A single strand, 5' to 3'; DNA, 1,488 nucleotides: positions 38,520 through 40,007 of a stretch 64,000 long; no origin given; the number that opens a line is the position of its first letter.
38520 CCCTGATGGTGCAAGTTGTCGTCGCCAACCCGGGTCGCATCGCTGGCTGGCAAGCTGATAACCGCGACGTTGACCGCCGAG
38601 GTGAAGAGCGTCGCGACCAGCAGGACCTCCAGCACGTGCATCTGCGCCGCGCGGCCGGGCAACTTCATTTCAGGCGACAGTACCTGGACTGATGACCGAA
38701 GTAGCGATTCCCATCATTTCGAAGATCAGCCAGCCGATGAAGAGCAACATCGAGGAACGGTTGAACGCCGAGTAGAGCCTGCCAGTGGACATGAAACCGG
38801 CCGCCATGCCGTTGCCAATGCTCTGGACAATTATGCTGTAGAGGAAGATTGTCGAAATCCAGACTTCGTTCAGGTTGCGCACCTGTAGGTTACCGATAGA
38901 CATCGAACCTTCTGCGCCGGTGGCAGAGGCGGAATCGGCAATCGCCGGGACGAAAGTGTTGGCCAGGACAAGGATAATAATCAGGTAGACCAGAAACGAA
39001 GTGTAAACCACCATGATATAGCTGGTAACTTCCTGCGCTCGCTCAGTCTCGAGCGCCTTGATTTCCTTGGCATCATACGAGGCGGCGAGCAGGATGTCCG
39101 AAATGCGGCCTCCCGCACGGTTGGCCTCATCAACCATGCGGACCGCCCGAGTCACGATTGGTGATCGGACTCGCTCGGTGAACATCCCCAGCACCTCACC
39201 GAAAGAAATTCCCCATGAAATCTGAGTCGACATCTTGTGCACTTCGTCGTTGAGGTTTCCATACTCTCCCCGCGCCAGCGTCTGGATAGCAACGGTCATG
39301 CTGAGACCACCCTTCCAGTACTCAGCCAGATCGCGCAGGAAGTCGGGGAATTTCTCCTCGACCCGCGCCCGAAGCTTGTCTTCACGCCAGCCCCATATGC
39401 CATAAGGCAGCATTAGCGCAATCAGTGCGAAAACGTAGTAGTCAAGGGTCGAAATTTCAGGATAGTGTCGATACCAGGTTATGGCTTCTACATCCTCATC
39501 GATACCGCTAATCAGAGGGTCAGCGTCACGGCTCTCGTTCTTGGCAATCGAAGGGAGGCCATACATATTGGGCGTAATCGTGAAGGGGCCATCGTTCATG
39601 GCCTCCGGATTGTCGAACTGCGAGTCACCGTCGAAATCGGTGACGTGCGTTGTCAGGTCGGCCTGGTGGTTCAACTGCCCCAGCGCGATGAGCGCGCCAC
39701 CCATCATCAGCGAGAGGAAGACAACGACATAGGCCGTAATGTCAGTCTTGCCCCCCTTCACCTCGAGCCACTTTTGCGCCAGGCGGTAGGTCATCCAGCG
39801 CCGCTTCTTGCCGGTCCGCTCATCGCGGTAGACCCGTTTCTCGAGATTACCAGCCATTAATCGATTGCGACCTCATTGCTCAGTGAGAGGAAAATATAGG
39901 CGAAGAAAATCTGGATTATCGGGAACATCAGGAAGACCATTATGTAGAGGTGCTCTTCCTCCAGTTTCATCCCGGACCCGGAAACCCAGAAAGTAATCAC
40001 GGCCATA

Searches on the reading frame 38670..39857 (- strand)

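Call 27: search_protein_families(library=pfam, proteins=[window:38670-39857:-], max_evalue=0.00001)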
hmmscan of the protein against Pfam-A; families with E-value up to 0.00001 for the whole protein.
window:38670-39857:- (395 aa): 1 family
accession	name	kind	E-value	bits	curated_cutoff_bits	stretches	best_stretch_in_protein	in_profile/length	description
PF00482.28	T2SSF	-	5.1e-13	49.5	25.2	1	173-298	1-123/125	Type II secretion system (T2SS), protein F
